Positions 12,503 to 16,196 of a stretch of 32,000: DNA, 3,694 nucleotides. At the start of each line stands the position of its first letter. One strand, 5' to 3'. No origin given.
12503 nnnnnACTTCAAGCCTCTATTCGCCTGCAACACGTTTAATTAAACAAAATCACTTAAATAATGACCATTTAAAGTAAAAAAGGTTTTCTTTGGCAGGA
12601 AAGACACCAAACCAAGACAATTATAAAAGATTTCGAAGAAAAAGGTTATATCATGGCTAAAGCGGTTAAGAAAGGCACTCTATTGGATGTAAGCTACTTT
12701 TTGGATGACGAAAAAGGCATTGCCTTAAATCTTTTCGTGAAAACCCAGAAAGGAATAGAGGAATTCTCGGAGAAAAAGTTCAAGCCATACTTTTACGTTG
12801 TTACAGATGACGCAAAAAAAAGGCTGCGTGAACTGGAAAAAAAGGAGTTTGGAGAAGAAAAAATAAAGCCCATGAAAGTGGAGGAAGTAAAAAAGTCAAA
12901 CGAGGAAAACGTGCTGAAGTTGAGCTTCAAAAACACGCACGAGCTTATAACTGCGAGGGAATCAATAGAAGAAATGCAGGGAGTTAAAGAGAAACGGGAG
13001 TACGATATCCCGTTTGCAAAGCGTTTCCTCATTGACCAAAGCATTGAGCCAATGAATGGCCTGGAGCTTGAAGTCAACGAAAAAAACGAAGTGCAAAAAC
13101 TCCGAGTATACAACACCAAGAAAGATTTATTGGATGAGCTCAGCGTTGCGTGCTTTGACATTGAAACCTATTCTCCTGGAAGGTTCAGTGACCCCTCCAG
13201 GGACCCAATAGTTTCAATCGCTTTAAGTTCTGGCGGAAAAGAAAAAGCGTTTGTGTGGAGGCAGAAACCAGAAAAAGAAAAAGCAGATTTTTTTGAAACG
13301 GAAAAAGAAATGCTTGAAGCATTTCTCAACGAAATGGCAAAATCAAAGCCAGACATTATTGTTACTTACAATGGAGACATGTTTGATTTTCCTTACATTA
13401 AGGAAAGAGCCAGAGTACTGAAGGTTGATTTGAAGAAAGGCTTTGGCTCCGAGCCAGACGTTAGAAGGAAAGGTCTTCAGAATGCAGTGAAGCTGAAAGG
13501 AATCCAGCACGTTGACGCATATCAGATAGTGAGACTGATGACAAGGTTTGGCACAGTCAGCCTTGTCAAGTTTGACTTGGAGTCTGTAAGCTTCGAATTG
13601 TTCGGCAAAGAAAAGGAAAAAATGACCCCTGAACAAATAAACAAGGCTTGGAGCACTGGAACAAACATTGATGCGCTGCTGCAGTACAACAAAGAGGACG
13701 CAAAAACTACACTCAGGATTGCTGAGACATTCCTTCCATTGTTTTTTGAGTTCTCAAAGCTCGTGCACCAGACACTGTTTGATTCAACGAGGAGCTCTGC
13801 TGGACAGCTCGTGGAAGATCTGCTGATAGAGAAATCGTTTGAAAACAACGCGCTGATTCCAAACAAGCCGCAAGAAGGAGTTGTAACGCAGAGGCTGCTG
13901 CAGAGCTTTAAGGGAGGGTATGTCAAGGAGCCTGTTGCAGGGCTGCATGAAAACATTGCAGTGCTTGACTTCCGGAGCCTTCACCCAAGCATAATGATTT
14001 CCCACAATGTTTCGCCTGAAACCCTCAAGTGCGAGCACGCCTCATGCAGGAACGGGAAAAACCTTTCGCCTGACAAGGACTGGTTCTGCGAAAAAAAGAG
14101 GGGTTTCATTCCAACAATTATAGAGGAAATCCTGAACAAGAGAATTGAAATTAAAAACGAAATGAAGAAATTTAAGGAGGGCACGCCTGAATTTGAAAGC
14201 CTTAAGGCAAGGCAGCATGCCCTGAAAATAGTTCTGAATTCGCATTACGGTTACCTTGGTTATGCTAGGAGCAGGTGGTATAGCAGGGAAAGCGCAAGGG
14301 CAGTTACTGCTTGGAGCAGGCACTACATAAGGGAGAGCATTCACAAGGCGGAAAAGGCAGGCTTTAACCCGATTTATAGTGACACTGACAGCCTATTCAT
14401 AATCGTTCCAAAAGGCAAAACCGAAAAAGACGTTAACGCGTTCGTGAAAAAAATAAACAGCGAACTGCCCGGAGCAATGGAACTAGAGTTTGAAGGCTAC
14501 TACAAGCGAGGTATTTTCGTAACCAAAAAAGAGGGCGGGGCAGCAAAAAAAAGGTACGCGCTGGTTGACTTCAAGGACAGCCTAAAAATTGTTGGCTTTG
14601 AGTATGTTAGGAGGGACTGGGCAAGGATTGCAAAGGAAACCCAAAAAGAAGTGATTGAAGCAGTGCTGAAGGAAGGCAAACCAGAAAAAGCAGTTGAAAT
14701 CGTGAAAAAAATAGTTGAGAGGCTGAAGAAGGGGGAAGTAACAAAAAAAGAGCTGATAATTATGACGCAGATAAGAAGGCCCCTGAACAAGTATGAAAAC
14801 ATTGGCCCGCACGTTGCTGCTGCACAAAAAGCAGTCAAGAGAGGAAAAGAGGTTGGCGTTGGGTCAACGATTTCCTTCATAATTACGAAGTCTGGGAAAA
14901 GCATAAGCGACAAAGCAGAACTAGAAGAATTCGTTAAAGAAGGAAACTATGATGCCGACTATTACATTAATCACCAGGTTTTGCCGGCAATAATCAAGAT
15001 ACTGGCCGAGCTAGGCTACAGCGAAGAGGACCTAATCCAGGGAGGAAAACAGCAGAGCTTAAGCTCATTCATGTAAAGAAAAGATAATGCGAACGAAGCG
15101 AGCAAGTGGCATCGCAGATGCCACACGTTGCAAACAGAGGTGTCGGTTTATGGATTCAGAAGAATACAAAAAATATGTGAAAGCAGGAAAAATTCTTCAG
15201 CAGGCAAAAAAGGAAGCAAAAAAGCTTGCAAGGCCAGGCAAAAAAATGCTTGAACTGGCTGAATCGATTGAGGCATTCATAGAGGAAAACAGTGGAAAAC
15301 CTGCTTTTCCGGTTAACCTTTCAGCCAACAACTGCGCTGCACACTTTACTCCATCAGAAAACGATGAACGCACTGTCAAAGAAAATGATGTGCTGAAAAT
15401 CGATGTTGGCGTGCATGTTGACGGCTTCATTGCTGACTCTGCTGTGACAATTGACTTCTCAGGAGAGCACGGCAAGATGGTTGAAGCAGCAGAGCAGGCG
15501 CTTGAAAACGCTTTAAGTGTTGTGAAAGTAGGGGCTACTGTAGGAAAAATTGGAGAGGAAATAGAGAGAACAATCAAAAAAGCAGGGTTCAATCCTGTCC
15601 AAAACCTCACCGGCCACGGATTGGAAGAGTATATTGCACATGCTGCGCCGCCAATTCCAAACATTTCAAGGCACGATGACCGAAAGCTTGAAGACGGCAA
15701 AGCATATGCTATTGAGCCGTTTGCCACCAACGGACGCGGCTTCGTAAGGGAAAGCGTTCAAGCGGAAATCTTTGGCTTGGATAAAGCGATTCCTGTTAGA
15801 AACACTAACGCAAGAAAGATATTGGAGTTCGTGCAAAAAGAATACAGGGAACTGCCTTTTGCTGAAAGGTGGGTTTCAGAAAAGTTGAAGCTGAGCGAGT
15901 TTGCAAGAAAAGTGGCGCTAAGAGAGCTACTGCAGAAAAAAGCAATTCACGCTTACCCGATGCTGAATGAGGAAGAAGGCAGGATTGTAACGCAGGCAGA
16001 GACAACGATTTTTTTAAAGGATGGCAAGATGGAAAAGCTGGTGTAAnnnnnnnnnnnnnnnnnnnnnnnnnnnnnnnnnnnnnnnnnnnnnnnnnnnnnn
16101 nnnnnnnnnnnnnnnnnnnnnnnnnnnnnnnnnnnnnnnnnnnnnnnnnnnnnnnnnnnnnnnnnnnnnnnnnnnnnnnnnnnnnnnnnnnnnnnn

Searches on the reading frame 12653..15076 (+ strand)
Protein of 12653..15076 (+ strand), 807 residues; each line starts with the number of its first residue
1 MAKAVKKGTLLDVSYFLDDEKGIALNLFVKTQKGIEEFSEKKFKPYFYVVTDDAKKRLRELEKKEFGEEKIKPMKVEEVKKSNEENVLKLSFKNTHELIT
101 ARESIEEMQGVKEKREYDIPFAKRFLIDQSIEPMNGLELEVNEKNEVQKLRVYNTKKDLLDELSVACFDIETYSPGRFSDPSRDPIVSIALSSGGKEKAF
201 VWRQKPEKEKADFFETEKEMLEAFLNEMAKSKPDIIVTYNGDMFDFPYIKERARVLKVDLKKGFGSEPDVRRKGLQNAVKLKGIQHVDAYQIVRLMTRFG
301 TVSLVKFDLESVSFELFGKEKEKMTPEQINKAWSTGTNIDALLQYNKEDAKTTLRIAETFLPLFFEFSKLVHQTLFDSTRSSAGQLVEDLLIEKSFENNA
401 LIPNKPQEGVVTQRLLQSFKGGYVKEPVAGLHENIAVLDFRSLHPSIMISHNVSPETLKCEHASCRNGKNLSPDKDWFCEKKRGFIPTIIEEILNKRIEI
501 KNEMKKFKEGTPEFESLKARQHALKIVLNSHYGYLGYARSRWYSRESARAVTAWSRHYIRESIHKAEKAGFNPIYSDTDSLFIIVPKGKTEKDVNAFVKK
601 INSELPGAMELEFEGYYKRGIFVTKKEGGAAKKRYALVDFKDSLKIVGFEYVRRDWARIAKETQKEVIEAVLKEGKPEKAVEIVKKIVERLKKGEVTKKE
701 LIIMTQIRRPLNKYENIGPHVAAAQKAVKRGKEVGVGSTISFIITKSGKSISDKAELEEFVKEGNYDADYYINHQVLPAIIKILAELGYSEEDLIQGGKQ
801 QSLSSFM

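Call 7: search_protein_families(library=pfam, proteins=[window:12653-15076:+])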
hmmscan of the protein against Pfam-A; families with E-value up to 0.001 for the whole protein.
window:12653-15076:+ (807 aa): 4 families
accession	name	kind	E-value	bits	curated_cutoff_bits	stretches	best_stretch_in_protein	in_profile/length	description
PF00136.26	DNA_pol_B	-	1.6e-65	222.1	23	1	384-786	12-452/453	DNA polymerase family B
PF03104.25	DNA_pol_B_exo1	-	2.8e-32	112.5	23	1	114-294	3-229/242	DNA polymerase family B, exonuclease domain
PF10108.15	DNA_pol_B_exo2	-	4.7e-10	39.9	24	1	215-353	35-166/213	Predicted 3'-5' exonuclease related to the exonuclease domain of PolB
PF13482.12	RNase_H_2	-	4.4e-09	36.9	22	1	167-359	2-163/165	RNase_H superfamily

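Call 9: find_homologous_proteins(query=window:12653-15076:+)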
Query window:12653-15076:+ (807 aa): 654 proteins with E <= 0.001 among 8000 candidates; the best 120 are listed.
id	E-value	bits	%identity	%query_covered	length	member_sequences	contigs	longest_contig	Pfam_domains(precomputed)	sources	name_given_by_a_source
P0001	0.0e+0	1780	100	100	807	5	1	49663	PF00136.27,PF13482.13,PF10108.16,PF03104.26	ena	-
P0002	0.0e+0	1193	63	72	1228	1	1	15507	PF00136.27,PF13482.13,PF14528.12,PF10108.16,PF03104.26,PF14890.12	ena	-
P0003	0.0e+0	1193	65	100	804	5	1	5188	PF00136.27,PF13482.13,PF10108.16,PF03104.26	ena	-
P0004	0.0e+0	1191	65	100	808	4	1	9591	PF00136.27,PF13482.13,PF10108.16,PF03104.26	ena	-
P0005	0.0e+0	1180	65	99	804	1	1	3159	PF00136.27,PF13482.13,PF10108.16,PF03104.26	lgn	-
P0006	0.0e+0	1155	65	99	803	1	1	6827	PF00136.27,PF13482.13,PF10108.16,PF03104.26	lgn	-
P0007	0.0e+0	1138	62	100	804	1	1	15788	PF00136.27,PF13482.13,PF10108.16,PF03104.26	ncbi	ncbi:MAG: DNA-directed DNA polymerase [Candidatus Diapherotrites archaeon]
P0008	0.0e+0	1136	62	99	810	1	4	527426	PF00136.27,PF13482.13,PF10108.16,PF03104.26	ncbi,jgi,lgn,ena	-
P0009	0.0e+0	1132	63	99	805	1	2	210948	PF00136.27,PF13482.13,PF10108.16,PF03104.26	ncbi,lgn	-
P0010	0.0e+0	1105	61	99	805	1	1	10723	PF00136.27,PF13482.13,PF10108.16,PF03104.26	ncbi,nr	ncbi:MAG: ribonuclease H-like domain-containing protein [Candidatus Diapherotrites archaeon]|nr:ribo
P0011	0.0e+0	1080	60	99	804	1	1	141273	PF00136.27,PF13482.13,PF10108.16,PF03104.26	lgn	-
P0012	0.0e+0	1078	56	72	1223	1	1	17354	PF00136.27,PF13482.13,PF10108.16,PF03104.26,PF14890.12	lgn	-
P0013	0.0e+0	1065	60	99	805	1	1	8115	PF00136.27,PF13482.13,PF10108.16,PF03104.26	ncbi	-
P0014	0.0e+0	1065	60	99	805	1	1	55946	PF00136.27,PF13482.13,PF10108.16,PF03104.26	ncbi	ncbi:MAG: DNA-directed DNA polymerase [Candidatus Diapherotrites archaeon]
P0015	0.0e+0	1059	59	99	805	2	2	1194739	PF00136.27,PF13482.13,PF10108.16,PF03104.26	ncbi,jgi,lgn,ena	-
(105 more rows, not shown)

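Call 16: find_encoding_contigs(protein=P0008, flank=10000, max_places=2)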
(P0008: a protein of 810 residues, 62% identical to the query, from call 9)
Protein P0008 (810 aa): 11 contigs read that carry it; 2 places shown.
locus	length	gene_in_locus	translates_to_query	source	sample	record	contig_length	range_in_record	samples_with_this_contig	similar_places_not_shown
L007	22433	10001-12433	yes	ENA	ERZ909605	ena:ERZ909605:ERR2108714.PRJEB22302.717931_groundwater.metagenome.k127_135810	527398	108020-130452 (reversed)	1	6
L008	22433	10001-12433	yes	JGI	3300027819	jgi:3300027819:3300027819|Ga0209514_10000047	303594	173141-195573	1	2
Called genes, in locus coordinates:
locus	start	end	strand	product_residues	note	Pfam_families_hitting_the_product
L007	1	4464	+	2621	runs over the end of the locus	PF02369:Big_1 (faint), PF17789:MG4 (faint), PF17802:SpaA (faint), PF13620:CarboxypepD_reg (weak)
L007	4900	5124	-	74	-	-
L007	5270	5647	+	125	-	-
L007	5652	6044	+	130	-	-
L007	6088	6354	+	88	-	-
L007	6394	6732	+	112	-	-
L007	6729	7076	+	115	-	-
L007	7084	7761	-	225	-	-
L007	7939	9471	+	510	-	-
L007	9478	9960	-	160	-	-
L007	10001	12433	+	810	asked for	PF03104:DNA_pol_B_exo1, PF13482:RNase_H_2 (weak), PF10108:DNA_pol_B_exo2, PF00136:DNA_pol_B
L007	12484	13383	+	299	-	PF00557:Peptidase_M24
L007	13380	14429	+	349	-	-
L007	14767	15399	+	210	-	-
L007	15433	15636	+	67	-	-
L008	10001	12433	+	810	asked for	PF03104:DNA_pol_B_exo1, PF13482:RNase_H_2 (weak), PF10108:DNA_pol_B_exo2, PF00136:DNA_pol_B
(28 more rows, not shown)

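Call 17: find_encoding_contigs(protein=P0009, flank=10000, max_places=2)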
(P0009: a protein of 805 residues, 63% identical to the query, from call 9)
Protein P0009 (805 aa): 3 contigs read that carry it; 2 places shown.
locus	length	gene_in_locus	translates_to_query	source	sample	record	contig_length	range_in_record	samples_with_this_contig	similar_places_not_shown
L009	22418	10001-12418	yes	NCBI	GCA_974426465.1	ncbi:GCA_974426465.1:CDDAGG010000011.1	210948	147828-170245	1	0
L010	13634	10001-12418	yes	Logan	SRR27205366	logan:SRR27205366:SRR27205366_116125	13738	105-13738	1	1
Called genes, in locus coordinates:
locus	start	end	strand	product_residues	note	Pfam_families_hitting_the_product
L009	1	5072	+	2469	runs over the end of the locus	PF13620:CarboxypepD_reg (faint), PF17789:MG4 (faint), PF17802:SpaA (faint), PF24025:Ig_DR_A0283-like (faint), PF24107:DUF7382 (faint)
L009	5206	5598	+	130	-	-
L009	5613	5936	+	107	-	-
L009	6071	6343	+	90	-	-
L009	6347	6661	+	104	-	-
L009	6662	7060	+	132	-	-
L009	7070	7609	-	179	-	-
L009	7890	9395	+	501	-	-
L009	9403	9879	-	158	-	-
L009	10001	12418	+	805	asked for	PF03104:DNA_pol_B_exo1, PF10108:DNA_pol_B_exo2, PF13482:RNase_H_2, PF00136:DNA_pol_B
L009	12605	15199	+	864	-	PF22352:K319L-like_PKD (faint), PF00801:PKD (weak), PF18911:PKD_4 (weak), PF02368:Big_2 (weak)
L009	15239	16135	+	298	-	PF00557:Peptidase_M24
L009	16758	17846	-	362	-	PF14528:LAGLIDADG_3 (faint)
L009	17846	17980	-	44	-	-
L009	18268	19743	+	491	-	PF02386:TrkH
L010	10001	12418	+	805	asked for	PF03104:DNA_pol_B_exo1, PF10108:DNA_pol_B_exo2, PF13482:RNase_H_2, PF00136:DNA_pol_B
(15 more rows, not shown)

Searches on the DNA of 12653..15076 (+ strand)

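Call 18: search_rna_families(sources=[L007, L009, L002], threshold=gathering)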
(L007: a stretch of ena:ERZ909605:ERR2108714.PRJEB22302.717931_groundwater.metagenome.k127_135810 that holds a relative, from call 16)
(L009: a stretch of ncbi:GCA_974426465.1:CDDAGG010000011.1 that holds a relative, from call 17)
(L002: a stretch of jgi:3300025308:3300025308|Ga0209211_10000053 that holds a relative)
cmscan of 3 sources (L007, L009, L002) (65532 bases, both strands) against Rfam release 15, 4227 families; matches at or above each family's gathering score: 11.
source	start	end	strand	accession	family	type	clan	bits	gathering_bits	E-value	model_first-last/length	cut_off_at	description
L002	15981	16053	+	RF00005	tRNA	Gene; tRNA;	CL00001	70.3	29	2.7e-13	1-71/71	no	tRNA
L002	15818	15892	+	RF00005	tRNA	Gene; tRNA;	CL00001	63.6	29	1.8e-11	1-71/71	no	tRNA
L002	10868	10994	+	RF00005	tRNA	Gene; tRNA;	CL00001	61.8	29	5.7e-11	1-71/71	no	tRNA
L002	4030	4101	+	RF00005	tRNA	Gene; tRNA;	CL00001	59.4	29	2.6e-10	1-71/71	no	tRNA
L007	19347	19439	+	RF00005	tRNA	Gene; tRNA;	CL00001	58.3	29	5.4e-10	1-71/71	no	tRNA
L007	17663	17746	-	RF00005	tRNA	Gene; tRNA;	CL00001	55.9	29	2.5e-09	1-71/71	no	tRNA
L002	8856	8948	+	RF00005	tRNA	Gene; tRNA;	CL00001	54.9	29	4.6e-09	1-71/71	no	tRNA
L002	7433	7504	+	RF00005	tRNA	Gene; tRNA;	CL00001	52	29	2.9e-08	1-71/71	no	tRNA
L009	21143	21214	+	RF00005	tRNA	Gene; tRNA;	CL00001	46.1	29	1.2e-06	1-71/71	no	tRNA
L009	16184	16295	+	RF00005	tRNA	Gene; tRNA;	CL00001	44.5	29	3.4e-06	1-71/71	no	tRNA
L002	4106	4221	+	RF00005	tRNA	Gene; tRNA;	CL00001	36.7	29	0.00046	1-71/71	no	tRNA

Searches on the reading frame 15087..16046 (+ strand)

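Call 7: search_protein_families(library=pfam, proteins=[window:15087-16046:+])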
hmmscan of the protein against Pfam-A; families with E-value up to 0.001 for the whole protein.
window:15087-16046:+ (319 aa): 1 family
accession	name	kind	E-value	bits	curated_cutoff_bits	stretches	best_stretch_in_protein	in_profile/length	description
PF00557.29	Peptidase_M24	-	4.5e-34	118.5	23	1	30-214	3-190/208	Metallopeptidase family M24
